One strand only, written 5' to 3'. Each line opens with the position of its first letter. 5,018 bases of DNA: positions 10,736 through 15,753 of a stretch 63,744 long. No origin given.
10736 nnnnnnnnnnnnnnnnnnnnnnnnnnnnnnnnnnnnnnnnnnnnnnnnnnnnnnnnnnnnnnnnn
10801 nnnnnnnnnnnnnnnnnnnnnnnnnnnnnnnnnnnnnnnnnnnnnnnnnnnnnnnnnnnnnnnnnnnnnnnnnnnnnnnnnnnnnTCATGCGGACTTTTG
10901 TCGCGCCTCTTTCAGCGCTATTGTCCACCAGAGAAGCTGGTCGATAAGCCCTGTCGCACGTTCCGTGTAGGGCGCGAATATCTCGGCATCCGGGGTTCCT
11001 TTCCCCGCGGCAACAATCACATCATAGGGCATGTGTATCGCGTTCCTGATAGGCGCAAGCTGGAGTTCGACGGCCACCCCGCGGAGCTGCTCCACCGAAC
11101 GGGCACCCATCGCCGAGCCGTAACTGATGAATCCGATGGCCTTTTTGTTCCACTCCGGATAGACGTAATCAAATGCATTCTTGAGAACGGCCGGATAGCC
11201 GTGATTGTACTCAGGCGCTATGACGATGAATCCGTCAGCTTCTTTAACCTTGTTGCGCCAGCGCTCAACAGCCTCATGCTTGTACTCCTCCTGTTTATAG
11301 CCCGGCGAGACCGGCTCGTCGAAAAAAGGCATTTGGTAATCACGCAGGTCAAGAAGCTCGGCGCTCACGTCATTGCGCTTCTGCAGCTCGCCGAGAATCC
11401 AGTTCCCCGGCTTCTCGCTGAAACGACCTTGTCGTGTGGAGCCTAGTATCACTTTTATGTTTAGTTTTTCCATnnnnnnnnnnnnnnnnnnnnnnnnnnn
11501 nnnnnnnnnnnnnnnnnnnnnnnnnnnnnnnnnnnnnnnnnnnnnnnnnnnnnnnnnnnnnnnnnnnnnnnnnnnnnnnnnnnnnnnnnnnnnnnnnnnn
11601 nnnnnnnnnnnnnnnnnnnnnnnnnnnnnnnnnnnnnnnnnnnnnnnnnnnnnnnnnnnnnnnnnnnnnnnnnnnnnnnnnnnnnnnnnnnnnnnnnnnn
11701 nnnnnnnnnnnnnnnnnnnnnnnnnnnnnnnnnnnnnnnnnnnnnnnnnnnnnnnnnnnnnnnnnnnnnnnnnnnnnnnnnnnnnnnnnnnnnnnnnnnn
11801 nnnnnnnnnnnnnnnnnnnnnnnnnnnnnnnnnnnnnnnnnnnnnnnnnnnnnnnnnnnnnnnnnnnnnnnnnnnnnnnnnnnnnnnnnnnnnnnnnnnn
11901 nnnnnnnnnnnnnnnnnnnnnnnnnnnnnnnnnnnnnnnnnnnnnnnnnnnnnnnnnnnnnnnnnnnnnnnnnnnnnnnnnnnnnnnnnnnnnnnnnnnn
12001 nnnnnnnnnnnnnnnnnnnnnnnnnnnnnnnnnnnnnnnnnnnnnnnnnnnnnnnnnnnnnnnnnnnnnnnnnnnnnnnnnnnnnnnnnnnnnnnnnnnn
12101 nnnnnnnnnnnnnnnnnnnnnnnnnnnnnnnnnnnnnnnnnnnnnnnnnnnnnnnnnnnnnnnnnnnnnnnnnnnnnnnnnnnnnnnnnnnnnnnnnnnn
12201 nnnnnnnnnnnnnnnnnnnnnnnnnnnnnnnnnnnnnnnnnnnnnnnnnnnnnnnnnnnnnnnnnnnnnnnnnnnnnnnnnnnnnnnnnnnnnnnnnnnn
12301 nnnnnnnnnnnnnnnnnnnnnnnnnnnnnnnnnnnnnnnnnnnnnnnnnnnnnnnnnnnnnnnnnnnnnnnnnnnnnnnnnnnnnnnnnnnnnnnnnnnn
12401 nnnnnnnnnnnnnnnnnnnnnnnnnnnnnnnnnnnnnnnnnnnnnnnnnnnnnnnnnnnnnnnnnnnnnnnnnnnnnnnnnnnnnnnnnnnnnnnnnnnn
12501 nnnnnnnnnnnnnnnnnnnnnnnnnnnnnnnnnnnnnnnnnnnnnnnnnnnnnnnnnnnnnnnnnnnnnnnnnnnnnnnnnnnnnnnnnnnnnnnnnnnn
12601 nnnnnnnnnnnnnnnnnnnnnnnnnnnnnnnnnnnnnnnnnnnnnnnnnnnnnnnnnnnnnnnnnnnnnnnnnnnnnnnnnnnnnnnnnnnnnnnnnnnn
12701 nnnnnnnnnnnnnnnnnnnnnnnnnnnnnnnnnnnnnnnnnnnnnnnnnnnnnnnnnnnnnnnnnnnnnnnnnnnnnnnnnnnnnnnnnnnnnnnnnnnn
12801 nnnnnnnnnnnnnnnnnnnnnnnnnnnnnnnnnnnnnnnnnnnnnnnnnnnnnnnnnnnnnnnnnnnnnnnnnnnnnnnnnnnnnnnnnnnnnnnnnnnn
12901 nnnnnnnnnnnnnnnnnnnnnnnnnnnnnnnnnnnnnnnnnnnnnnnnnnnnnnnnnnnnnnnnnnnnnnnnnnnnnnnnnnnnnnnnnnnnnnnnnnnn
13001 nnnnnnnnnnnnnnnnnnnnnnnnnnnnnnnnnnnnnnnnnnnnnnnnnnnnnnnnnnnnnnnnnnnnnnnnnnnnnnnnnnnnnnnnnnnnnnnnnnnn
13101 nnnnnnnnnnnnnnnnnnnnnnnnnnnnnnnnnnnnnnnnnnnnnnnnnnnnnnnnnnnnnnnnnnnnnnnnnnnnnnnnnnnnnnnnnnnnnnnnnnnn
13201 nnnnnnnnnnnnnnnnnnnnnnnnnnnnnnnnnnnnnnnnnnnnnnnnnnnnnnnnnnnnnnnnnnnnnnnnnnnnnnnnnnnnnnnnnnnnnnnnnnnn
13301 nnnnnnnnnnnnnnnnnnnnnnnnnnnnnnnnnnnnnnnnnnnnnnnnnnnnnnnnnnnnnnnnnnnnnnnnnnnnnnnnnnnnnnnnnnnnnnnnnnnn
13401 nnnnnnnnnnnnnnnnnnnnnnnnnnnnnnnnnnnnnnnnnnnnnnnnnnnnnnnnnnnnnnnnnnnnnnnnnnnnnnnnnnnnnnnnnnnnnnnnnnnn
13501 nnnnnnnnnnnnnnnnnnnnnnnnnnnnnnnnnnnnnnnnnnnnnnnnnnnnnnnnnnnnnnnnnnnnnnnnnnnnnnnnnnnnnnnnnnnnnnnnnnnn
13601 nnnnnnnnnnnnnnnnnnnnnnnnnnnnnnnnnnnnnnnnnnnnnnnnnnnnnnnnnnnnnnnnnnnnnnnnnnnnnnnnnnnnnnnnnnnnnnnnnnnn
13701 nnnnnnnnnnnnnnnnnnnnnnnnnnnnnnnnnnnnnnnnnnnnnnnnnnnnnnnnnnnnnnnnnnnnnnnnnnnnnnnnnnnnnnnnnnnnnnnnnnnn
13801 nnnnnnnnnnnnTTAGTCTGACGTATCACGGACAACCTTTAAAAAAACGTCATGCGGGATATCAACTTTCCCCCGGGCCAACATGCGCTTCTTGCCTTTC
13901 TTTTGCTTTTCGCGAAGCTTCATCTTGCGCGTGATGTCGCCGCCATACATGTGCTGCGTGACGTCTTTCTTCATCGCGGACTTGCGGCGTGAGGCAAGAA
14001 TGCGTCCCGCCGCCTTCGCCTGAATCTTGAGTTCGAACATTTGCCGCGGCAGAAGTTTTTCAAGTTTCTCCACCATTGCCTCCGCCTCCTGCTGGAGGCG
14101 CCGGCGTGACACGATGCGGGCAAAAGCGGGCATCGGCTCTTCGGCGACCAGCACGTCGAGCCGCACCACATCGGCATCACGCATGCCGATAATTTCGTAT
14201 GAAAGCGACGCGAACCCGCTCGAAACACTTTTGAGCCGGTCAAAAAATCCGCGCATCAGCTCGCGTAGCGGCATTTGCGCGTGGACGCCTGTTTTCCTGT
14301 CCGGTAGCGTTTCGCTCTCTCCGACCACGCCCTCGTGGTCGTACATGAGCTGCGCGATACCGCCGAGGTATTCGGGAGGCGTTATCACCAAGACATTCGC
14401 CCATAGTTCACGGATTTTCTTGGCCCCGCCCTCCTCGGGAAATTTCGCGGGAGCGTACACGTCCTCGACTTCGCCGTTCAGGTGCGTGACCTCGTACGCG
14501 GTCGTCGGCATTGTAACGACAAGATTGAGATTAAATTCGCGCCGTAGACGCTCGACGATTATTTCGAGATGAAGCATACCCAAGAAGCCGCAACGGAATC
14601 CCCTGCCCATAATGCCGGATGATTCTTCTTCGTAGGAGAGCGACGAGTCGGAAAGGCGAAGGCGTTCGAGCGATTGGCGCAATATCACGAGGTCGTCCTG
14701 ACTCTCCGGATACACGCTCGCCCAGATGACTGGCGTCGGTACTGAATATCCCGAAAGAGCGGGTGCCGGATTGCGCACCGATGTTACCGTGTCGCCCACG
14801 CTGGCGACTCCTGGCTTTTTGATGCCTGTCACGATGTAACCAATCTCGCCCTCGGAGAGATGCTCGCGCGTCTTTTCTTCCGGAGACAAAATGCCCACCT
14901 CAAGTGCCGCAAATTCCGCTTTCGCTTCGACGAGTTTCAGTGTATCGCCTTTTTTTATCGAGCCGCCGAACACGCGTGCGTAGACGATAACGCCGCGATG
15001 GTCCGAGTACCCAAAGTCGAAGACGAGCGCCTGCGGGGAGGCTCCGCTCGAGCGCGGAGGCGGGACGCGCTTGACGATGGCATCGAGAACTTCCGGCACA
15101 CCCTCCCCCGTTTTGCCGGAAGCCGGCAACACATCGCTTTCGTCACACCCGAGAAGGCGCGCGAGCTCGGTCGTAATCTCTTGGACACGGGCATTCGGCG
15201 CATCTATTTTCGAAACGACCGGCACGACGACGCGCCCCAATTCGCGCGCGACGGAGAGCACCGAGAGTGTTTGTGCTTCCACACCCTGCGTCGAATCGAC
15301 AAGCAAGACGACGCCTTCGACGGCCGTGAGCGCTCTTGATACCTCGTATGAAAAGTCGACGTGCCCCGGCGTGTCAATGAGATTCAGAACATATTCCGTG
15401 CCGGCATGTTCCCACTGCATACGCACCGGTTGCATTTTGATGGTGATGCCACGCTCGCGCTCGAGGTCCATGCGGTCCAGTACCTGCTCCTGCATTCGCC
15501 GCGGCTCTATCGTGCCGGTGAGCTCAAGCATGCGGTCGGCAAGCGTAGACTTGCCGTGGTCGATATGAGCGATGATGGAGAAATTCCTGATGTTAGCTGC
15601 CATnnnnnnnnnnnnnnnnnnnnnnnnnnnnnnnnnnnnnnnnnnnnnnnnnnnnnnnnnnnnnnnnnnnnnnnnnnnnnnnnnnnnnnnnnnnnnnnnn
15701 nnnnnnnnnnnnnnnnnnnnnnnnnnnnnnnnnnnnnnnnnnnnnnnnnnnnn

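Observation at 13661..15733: lepA is flanked by diverged duplicates of its own 5' and 3' termini, separated from the intact gene by family A hairpins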

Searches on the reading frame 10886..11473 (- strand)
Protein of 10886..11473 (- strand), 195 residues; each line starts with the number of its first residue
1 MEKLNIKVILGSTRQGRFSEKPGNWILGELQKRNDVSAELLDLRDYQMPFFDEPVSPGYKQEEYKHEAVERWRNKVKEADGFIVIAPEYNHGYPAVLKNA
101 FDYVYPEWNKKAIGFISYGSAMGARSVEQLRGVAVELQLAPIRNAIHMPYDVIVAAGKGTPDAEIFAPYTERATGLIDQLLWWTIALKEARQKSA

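Call 41: search_protein_families(library=pfam, proteins=[window:10886-11473:-], max_evalue=0.001)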
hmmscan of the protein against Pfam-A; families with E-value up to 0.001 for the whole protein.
window:10886-11473:- (195 aa): 2 families
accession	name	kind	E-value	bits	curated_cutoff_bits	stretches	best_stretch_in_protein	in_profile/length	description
PF03358.20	FMN_red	-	5.3e-36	123.9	24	1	5-145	2-144/152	NADPH-dependent FMN reductase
PF02525.22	Flavodoxin_2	-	9.8e-10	38.9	27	1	6-105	3-104/198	Flavodoxin-like fold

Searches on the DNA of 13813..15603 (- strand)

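Call 27: search_rna_families(sources=[L007, L016, L001], threshold=evalue, max_evalue=1)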
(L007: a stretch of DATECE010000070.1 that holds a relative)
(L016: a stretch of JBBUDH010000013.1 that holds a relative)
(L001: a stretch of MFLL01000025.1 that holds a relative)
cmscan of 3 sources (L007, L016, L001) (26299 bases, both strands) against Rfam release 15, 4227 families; matches with E-value up to 1: 9.
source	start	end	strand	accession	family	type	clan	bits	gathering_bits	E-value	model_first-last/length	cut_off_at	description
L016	6524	6594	-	RF00005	tRNA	Gene; tRNA;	CL00001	73.3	29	1.6e-14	1-71/71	no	tRNA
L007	3333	3403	+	RF00005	tRNA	Gene; tRNA;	CL00001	73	29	1.9e-14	1-71/71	no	tRNA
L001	6793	6863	+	RF00005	tRNA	Gene; tRNA;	CL00001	73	29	1.9e-14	1-71/71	no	tRNA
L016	8624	8696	+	RF00005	tRNA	Gene; tRNA;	CL00001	70.6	29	8.8e-14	1-71/71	no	tRNA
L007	5897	5968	-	RF00005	tRNA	Gene; tRNA;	CL00001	57.6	29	3.2e-10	1-71/71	no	tRNA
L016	8073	8144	+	RF00005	tRNA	Gene; tRNA;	CL00001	54.4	29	2.5e-09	1-71/71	no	tRNA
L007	882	949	-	RF02746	AsrC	Gene; antisense;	-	25.3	111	0.00056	46-113/886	no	antisense RNA of rseC mRNA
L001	6793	6864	-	RF04354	Plastid-ycf2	Cis-reg;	-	25.2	65.7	0.3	1-75/75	no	Plastid-ycf2 5UTR RNA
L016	4011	4074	-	RF02746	AsrC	Gene; antisense;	-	22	111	0.0065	49-112/886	no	antisense RNA of rseC mRNA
